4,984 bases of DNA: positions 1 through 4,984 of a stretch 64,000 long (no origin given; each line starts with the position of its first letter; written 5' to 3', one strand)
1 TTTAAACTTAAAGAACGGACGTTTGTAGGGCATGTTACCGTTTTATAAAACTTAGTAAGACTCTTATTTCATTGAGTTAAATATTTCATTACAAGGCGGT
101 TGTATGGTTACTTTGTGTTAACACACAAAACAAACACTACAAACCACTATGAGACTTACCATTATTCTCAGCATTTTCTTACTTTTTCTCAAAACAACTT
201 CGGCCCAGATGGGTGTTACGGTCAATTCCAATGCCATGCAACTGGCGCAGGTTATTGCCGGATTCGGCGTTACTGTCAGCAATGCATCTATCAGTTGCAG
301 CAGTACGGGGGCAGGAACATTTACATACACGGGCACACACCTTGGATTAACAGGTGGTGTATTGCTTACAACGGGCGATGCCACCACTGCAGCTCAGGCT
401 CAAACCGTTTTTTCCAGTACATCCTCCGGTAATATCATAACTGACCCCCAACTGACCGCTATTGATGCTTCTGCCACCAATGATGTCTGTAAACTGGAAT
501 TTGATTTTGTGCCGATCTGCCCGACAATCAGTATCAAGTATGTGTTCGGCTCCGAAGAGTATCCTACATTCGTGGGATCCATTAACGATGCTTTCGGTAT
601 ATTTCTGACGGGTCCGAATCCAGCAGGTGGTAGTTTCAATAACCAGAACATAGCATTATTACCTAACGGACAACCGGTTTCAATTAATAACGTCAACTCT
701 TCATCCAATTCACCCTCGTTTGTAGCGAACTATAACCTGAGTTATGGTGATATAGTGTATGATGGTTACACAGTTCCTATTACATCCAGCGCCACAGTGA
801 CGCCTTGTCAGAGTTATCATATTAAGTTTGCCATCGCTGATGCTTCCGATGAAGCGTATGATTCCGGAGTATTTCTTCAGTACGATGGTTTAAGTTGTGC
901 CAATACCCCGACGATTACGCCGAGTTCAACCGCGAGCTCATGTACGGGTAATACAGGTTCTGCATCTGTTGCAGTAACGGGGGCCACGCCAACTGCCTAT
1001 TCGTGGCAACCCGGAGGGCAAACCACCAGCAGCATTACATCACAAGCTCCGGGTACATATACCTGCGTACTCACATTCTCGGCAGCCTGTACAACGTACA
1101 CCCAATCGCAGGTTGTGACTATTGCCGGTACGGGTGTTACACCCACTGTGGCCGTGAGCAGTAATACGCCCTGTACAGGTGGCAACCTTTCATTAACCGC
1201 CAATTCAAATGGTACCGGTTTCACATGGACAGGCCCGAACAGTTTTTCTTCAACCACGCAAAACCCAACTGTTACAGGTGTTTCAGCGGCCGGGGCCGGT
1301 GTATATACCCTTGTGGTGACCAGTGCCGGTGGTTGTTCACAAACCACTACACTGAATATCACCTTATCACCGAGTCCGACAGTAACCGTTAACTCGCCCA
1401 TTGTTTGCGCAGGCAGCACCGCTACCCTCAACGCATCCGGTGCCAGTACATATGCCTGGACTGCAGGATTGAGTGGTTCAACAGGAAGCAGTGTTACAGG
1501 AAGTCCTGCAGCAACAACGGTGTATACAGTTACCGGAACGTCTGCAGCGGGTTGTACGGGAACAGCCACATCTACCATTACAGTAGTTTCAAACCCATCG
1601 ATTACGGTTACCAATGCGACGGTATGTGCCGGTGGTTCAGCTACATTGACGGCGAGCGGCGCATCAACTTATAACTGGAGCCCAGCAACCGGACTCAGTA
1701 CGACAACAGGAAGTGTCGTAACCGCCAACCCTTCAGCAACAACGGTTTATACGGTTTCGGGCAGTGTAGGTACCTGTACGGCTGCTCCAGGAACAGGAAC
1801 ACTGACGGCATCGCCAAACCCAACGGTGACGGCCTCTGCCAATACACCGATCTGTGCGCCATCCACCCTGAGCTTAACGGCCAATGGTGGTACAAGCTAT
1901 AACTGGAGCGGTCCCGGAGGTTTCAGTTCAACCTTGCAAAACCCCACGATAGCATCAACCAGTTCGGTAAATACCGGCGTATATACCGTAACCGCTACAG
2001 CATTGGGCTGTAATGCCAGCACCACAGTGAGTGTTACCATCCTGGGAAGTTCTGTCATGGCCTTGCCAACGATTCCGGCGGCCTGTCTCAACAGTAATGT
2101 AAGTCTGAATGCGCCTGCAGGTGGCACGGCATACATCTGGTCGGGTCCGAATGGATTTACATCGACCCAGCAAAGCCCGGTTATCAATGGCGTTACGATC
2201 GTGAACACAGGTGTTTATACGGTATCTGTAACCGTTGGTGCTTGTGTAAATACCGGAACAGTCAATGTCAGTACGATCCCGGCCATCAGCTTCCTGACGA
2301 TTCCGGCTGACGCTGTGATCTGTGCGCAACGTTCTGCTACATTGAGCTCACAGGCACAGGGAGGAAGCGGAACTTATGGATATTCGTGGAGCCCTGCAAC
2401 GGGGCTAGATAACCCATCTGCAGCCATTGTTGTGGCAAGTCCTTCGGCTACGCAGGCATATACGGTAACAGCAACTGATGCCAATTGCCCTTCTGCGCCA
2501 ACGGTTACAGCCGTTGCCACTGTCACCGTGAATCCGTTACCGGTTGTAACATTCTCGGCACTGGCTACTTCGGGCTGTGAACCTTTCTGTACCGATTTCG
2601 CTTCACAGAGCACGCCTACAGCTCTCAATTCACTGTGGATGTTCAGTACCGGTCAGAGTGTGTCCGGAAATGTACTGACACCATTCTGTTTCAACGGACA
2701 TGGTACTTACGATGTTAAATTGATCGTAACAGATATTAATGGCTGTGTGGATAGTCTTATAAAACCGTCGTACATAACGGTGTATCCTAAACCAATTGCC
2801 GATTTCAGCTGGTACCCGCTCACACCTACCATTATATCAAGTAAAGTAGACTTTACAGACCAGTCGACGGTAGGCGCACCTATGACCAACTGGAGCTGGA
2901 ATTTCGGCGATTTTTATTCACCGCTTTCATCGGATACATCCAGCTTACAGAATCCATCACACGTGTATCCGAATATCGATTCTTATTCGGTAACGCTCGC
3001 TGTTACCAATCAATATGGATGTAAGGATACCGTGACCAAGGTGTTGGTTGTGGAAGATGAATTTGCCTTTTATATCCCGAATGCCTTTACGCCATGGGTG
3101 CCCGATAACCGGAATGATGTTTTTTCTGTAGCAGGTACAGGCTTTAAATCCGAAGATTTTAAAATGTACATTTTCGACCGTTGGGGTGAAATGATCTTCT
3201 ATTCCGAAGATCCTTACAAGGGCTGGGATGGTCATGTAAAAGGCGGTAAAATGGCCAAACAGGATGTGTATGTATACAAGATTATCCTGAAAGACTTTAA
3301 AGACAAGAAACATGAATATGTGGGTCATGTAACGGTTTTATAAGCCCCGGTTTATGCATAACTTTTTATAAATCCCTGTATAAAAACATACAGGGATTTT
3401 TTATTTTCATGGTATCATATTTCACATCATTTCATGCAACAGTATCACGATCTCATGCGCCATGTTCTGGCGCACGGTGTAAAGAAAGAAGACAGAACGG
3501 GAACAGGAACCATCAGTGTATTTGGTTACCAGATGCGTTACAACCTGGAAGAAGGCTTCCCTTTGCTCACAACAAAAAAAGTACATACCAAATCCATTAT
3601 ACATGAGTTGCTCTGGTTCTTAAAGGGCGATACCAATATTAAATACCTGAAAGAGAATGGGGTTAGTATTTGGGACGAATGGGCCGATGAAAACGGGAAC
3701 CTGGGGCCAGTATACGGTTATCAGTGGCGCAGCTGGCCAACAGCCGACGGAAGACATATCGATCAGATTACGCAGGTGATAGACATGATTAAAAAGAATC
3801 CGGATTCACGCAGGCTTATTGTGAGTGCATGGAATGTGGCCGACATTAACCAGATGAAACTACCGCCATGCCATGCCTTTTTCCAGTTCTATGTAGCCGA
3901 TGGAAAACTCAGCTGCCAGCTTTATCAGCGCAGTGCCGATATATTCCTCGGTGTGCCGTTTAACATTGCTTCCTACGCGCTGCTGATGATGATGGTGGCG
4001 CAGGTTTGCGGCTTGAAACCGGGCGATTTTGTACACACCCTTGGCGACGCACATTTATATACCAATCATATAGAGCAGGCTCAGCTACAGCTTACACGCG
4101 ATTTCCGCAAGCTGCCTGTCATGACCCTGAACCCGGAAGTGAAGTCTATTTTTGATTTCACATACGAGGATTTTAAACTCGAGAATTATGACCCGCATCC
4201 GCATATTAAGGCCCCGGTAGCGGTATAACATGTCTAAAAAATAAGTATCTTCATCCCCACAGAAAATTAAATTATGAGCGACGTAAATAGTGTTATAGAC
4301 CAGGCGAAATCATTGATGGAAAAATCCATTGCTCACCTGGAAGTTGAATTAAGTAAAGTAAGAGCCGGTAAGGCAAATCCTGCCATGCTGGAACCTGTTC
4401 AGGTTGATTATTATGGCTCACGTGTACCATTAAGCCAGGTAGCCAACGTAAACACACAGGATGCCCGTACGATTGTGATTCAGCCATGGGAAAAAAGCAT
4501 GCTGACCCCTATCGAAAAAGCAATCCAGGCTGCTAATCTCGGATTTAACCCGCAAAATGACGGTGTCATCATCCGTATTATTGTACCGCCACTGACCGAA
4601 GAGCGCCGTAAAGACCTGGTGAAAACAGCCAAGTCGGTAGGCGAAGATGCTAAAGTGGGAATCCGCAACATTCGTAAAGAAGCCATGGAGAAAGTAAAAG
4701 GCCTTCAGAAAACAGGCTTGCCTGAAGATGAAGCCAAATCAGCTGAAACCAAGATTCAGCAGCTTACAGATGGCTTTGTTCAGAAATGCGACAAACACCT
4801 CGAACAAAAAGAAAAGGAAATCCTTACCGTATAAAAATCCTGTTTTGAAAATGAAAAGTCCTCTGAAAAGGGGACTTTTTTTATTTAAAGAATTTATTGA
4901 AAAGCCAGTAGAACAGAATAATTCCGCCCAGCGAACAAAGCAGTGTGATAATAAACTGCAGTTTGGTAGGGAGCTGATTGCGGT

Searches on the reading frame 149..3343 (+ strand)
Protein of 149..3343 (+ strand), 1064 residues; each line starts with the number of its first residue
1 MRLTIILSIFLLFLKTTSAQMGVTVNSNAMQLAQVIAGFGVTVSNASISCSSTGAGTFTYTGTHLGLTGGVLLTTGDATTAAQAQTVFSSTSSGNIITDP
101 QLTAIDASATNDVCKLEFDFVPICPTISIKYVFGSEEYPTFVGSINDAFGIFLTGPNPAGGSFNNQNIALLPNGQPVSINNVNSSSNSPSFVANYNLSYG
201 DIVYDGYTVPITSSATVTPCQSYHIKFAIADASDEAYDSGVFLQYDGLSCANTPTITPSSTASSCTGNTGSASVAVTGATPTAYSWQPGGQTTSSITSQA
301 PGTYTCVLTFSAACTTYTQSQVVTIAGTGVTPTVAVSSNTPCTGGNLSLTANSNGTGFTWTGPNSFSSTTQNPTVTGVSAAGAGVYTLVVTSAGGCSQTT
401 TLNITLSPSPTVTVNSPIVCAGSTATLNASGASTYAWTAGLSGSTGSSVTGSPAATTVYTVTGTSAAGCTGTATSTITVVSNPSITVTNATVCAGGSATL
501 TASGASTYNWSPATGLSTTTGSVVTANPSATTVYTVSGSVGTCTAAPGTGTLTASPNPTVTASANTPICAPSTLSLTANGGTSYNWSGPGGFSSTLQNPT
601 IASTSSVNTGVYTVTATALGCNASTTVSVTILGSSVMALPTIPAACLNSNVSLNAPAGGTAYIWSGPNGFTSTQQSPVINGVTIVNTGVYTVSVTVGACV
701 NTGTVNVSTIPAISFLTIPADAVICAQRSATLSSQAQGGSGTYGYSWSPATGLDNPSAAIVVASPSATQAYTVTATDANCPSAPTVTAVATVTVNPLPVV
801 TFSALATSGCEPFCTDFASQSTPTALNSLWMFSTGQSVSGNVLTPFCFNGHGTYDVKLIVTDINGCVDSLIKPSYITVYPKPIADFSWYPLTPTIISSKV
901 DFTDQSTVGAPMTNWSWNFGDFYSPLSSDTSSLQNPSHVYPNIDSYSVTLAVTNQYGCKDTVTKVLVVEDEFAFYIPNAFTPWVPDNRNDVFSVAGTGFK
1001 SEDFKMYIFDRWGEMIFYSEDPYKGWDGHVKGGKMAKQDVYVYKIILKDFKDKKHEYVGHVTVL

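Call 53: search_protein_families(library=pfam, proteins=[window:149-3343:+], max_evalue=0.00001)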
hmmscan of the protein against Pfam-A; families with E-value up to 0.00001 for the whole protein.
window:149-3343:+ (1064 aa): 3 families
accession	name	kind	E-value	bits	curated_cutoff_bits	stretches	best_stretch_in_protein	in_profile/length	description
PF18911.6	PKD_4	-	3.6e-13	49.8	27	1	902-964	24-79/85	PKD domain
PF13585.12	CHU_C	-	7.1e-12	45.7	27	1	976-1062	3-85/86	CHU_C Type IX secretion signal domain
PF00801.26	PKD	-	1.9e-07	31.4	23.5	0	910-967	27-80/80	PKD domain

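Call 66: find_encoding_contigs(protein=window:149-3343:+, flank=10000, max_places=2)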
Protein window:149-3343:+ (1064 aa): no gene with exactly this product is on record in the collection.

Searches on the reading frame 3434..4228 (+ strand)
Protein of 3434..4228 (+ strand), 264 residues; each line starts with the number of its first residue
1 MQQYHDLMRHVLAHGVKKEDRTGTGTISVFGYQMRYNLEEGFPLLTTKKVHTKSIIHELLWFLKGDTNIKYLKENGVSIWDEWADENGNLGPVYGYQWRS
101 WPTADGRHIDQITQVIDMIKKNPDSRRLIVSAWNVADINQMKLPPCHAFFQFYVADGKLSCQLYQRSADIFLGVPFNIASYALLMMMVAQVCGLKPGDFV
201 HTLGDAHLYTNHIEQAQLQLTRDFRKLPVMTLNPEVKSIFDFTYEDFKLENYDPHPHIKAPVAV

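Call 53: search_protein_families(library=pfam, proteins=[window:3434-4228:+], max_evalue=0.00001)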
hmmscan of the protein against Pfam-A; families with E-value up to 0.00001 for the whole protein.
window:3434-4228:+ (264 aa): 1 family
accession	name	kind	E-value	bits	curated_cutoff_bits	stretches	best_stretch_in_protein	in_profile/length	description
PF00303.24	Thymidylat_synt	-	4.4e-133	442.9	24.3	1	2-264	1-266/266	Thymidylate synthase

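Call 68: find_encoding_contigs(protein=window:3434-4228:+, flank=10000, max_places=2)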
Protein window:3434-4228:+ (264 aa): no gene with exactly this product is on record in the collection.

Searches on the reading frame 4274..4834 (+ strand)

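Call 53: search_protein_families(library=pfam, proteins=[window:4274-4834:+], max_evalue=0.00001)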
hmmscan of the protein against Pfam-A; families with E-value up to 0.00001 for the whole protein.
window:4274-4834:+ (186 aa): 1 family
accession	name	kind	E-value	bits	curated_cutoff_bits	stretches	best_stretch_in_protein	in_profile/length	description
PF01765.24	RRF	-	5.1e-67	225.2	29.7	1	23-184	2-164/164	Ribosome recycling factor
